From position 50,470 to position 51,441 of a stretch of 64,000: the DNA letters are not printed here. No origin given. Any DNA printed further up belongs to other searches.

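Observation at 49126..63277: Expanded SipW/TasA-like operon translationally chained to a giant GLUG adhesin gene: candidate undescribed fibre-plus-adhesin surface system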

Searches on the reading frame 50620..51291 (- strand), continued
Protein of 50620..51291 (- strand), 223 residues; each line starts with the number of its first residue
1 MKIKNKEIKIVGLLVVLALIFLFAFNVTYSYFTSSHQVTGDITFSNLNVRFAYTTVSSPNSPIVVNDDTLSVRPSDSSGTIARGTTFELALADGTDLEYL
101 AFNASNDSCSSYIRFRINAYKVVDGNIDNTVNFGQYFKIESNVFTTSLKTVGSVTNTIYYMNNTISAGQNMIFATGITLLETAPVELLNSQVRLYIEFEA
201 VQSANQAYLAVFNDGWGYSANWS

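Call 33: search_solved_structures(query=A2, max_evalue=10, show_alignments=3)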
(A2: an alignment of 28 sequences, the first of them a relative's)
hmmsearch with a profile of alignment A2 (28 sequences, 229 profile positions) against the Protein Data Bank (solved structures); distinct sequences matched with E-value up to 10: 15.
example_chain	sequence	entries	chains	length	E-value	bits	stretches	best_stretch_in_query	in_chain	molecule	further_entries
3o4c_A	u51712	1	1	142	0.0013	21.8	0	103-138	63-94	de novo designed beta-trefoil architecture with symmetric primary structure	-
3o4b_A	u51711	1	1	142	0.0018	21.4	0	102-139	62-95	de novo designed beta-trefoil architecture with symmetric primary structure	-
3snv_A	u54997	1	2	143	0.0032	20.5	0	101-139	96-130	Symfoil-4T/Permutation #1 synthetic protein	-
3p6j_A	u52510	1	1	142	0.0034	20.4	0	83-139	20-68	de novo designed beta-trefoil architecture with symmetric primary structure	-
3o4a_A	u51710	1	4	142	0.0053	19.8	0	103-138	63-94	de novo designed beta-trefoil architecture with symmetric primary structure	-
3o49_A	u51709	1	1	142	0.0056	19.7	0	103-138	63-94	de novo designed beta-trefoil architecture with symmetric primary structure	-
3o4d_A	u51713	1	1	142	0.01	18.9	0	103-141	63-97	de novo designed beta-trefoil architecture with symmetric primary structure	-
4f34_A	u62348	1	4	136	0.024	17.7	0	103-138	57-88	de novo protein Symfoil-4V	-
3p6i_A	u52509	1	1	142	0.039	17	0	90-141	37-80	de novo designed beta-trefoil architecture with symmetric primary structure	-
4qkr_A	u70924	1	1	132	0.06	16.4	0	102-124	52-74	DE NOVO PROTEIN 6XTYR/PV2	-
7y9t_D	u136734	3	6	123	0.28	14.2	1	90-131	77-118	nanobody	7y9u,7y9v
3ogf_A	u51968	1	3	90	0.28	14.2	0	104-141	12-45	de novo designed dimeric trefoil-fold sub-domain which forms homo-trimer assembly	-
2bcm_B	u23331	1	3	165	0.48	13.4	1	125-162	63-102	F1845 fimbrial protein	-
7pa6_KKK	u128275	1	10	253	3.7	10.5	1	127-165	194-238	scFv 27C11 antibody heavy chain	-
8pxw_A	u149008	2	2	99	7.1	9.6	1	151-186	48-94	Pre-mRNA-processing factor 40 homolog A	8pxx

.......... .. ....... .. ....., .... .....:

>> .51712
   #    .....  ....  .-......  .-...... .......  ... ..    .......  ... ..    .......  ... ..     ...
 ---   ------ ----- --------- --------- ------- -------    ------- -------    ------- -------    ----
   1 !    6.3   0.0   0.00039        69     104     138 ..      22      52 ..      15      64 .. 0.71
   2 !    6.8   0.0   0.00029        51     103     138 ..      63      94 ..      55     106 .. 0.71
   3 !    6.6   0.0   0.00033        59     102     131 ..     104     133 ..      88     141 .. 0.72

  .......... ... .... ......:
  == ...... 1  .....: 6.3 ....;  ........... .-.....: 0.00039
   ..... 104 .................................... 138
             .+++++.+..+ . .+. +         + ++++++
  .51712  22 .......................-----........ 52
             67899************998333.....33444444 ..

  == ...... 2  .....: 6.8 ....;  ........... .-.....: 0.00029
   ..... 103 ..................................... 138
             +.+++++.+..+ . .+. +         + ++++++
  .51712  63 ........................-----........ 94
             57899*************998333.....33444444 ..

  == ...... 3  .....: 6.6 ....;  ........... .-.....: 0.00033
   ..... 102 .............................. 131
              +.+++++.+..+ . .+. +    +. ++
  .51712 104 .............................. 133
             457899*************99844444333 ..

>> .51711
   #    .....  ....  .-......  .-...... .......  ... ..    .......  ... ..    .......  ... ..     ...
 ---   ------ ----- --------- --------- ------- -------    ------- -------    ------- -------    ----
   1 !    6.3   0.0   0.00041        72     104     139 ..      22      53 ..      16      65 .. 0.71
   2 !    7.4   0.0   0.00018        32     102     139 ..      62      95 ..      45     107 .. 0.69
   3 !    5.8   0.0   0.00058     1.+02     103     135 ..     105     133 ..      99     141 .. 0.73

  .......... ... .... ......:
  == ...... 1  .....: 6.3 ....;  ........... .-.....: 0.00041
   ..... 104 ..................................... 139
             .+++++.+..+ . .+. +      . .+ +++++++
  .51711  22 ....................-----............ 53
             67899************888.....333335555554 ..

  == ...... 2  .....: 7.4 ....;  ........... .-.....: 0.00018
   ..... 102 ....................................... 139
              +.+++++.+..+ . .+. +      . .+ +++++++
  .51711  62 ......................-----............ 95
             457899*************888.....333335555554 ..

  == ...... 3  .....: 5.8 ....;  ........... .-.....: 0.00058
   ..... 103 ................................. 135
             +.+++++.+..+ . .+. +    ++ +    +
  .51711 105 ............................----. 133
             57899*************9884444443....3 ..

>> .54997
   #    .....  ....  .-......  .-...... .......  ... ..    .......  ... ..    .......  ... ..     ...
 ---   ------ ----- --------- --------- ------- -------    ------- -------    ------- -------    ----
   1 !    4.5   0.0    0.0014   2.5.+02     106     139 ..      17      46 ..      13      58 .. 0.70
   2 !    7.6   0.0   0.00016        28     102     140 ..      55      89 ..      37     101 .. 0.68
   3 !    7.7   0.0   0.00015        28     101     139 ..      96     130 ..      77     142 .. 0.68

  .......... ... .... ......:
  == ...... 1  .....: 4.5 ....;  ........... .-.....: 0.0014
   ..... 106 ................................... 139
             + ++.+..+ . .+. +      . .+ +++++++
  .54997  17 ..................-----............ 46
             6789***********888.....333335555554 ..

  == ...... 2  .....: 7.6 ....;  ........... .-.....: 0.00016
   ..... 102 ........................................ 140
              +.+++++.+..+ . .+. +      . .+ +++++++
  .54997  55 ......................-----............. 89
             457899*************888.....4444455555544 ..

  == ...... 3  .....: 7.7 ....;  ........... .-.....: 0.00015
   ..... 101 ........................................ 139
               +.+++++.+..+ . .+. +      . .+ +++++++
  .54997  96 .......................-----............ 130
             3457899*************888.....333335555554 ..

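Call 66: find_encoding_contigs(protein=P0139, flank=10000, max_places=3)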
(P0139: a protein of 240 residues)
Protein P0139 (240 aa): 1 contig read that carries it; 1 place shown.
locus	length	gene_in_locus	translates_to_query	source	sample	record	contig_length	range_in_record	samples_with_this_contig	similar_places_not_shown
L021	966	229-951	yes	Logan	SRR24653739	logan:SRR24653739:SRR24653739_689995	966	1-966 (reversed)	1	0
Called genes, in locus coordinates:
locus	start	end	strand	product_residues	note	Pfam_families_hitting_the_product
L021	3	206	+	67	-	?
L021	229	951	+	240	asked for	-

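Call 67: find_encoding_contigs(protein=P0148, flank=10000, max_places=2)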
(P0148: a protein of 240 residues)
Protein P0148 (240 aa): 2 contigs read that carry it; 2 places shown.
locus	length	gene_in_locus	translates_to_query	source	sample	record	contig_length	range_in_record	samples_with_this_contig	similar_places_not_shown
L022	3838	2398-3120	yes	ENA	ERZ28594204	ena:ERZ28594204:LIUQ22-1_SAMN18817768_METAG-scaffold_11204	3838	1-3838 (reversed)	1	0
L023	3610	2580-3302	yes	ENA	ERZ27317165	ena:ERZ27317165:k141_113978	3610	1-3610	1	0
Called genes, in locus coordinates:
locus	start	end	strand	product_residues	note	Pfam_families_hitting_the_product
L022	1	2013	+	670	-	?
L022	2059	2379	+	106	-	-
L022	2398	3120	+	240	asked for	-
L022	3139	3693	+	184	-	-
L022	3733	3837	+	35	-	?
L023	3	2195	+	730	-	?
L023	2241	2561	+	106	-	-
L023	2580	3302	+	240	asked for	-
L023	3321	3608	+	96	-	?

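Call 68: find_encoding_contigs(protein=P0145, flank=10000, max_places=2)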
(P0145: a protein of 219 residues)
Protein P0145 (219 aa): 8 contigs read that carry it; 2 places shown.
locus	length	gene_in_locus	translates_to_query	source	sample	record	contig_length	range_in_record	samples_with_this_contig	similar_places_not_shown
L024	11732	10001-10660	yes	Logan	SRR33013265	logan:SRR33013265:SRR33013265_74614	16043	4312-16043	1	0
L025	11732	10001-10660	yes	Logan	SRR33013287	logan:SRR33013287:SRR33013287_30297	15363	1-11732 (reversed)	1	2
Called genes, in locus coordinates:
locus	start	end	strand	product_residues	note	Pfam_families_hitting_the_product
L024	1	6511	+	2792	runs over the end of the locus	-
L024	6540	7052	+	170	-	-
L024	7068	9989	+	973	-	-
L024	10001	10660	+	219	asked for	-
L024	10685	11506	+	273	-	-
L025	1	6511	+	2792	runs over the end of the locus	-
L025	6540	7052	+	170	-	-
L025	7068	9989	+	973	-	-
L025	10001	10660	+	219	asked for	-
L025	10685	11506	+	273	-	-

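Call 69: search_protein_families(library=ncbifam, proteins=[L024:6540-7049:+, L024:7068-9986:+, L024:10001-10657:+, L024:10685-11503:+, L022:2059-2376:+, L022:2398-3117:+, L022:3139-3690:+], max_evalue=0.1)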
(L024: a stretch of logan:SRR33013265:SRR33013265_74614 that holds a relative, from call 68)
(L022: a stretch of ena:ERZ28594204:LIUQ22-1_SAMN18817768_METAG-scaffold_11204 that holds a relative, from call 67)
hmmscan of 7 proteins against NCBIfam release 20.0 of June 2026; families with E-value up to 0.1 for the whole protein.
L024:6540-7049:+ (170 aa): 5 families
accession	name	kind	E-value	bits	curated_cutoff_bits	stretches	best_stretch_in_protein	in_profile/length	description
TIGR02228.1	sigpep_I_arch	equivalog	1.2e-12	47.9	51.85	1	14-122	2-119/158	signal peptidase I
NF046067.1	SigPepSipWBacil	equivalog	3.2e-07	30.1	190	1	39-102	35-105/189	signal peptidase I SipW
TIGR02227.1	sigpep_I_bact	equivalog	7.9e-06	25.8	47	1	25-80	3-62/162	signal peptidase I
TIGR02754.1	sod_Ni_protease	equivalog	0.0042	17.5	63.25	1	48-110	4-72/90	nickel-type superoxide dismutase maturation protease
NF002046.0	PRK00872.1-2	equivalog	0.065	13.4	184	0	87-142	21-78/95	hypothetical protein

L024:7068-9986:+ (973 aa): 0 families

L024:10001-10657:+ (219 aa): 0 families

L024:10685-11503:+ (273 aa): 1 family
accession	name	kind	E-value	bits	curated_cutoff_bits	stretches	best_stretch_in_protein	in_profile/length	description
NF033218.1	anchor_AmaP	equivalog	0.014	15.2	55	0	70-103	75-108/166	alkaline shock response membrane anchor protein AmaP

L022:2059-2376:+ (106 aa): 0 families

L022:2398-3117:+ (240 aa): 1 family
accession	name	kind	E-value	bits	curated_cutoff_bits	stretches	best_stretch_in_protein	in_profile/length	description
TIGR04088.1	cognate_SipW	domain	0.00085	19.4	19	1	12-44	1-33/34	SipW-dependent-type signal peptide-containing protein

L022:3139-3690:+ (184 aa): 0 families

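Call 78: search_protein_families(library=pfam, proteins=[P0123, P0126, P0133, P0134, P0139, P0141, P0143, P0147, P0148, P0152], max_evalue=0.1)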
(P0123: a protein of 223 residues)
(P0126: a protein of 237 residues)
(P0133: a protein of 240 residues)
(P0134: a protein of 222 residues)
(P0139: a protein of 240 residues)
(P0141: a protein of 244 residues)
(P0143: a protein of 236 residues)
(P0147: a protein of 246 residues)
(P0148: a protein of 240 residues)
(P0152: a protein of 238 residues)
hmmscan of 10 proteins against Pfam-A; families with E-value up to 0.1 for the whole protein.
P0123 (223 aa): 0 families

P0126 (237 aa): 1 family
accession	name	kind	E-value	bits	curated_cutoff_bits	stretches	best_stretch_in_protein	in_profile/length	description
PF12389.13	Peptidase_M73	-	0.0054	17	22.5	1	18-48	16-46/196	Camelysin metallo-endopeptidase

P0133 (240 aa): 3 families
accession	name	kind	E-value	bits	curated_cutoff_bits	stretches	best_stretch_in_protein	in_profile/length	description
PF12389.13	Peptidase_M73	-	0.0003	21.1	22.5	1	14-48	12-46/196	Camelysin metallo-endopeptidase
PF24507.1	Ig_CFAP65_4th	-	0.0064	17.3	27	1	97-127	25-55/76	CFAP65, fourth Ig-like domain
PF17583.7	DUF5484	-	0.057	13.5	27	0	117-135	16-34/43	Family of unknown function (DUF5484)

P0134 (222 aa): 0 families

P0139 (240 aa): 0 families

P0141 (244 aa): 1 family
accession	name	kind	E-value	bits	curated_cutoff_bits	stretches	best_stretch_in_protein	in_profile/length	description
PF12389.13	Peptidase_M73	-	0.023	15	22.5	1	18-52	16-50/196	Camelysin metallo-endopeptidase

P0143 (236 aa): 3 families
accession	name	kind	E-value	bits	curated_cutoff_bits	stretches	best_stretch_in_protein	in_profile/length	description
PF12389.13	Peptidase_M73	-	0.012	15.9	22.5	1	19-51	17-48/196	Camelysin metallo-endopeptidase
PF14155.11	DUF4307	-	0.082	13.2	27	0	95-122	40-67/111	Domain of unknown function (DUF4307)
PF23560.1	GBD_Hemicentin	-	0.087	13.2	27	0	43-106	35-96/100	Hemicentin galactose-binding domain-like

P0147 (246 aa): 3 families
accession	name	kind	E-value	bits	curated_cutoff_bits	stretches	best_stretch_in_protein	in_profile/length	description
PF12389.13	Peptidase_M73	-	0.00011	22.5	22.5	1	14-50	12-48/196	Camelysin metallo-endopeptidase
PF12183.14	NotI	-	0.043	13.6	22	1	61-129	71-141/238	Restriction endonuclease NotI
PF09997.14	DUF2238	-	0.07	13.4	26.4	0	2-36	12-46/140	Predicted membrane protein (DUF2238)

P0148 (240 aa): 1 family
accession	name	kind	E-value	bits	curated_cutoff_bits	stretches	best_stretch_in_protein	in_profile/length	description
PF12389.13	Peptidase_M73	-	0.034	14.4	22.5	1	16-50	14-48/196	Camelysin metallo-endopeptidase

P0152 (238 aa): 0 families

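Call 83: find_encoding_contigs(protein=P0060, flank=10000, max_places=1)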
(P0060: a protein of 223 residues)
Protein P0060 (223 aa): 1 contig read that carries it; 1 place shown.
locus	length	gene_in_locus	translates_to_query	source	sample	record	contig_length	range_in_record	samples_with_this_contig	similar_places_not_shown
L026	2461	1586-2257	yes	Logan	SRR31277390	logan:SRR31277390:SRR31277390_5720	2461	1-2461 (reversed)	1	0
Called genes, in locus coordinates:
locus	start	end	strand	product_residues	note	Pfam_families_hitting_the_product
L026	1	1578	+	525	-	?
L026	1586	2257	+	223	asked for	-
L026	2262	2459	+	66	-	?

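Call 84: find_encoding_contigs(protein=P0126, flank=10000, max_places=1)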
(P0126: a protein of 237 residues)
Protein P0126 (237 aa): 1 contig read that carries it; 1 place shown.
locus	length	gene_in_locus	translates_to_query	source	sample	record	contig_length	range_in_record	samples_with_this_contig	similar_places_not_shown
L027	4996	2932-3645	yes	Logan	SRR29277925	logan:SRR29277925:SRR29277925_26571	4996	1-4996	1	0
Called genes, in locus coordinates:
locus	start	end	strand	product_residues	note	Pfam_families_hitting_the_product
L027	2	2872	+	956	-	?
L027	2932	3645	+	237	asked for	-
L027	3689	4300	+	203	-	-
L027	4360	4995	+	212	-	?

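Call 85: find_encoding_contigs(protein=P0157, flank=10000, max_places=1)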
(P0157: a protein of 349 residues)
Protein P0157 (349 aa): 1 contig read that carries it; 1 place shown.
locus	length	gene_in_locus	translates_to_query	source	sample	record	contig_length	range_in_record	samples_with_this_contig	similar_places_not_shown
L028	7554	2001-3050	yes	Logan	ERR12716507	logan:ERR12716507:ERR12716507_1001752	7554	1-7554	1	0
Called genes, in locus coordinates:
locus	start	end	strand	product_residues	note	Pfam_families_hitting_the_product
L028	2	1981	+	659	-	?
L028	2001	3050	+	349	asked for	-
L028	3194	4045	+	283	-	-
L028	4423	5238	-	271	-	PF00590:TP_methylase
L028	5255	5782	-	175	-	PF00692:dUTPase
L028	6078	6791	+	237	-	-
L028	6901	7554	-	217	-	?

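Call 96: list_cluster_members(proteins=[P0003, P0010, P0013, P0287, P0298, P0303])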
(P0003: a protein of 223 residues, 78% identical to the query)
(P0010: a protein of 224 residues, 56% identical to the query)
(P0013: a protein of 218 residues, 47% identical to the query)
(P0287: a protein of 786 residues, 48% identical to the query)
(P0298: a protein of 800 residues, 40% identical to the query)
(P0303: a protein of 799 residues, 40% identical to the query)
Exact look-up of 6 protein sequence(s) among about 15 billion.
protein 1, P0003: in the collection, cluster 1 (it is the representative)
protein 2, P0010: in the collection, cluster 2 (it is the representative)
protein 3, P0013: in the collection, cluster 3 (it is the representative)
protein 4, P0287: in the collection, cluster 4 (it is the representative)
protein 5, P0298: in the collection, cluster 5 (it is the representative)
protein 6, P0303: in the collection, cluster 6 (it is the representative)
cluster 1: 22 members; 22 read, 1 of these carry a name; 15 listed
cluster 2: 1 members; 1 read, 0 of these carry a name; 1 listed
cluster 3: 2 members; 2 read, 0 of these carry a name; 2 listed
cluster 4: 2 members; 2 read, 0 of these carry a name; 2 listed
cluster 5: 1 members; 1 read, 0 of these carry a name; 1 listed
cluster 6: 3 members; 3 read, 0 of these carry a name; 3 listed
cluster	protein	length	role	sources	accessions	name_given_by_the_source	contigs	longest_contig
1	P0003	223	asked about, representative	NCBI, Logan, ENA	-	-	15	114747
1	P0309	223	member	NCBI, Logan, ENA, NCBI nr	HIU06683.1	MAG TPA: hypothetical protein IAC46_03760 [Candidatus Onthoplasma faecigallinarum] | hypothetical protein [Candidatus Onthoplasma faecigallinarum]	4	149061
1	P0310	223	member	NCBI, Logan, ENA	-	-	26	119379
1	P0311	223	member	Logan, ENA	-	-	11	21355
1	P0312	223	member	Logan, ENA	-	-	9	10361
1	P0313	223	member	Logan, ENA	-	-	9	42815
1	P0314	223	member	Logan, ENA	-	-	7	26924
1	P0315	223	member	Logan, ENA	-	-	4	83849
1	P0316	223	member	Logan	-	-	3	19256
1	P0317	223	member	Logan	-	-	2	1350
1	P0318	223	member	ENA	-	-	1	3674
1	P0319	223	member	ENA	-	-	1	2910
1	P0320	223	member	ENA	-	-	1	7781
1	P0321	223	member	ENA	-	-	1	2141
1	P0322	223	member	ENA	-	-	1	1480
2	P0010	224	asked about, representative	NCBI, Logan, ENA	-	-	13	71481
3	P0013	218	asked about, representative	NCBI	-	-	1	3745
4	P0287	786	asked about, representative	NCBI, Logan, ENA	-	-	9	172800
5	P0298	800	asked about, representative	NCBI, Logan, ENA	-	-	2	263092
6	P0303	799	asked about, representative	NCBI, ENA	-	-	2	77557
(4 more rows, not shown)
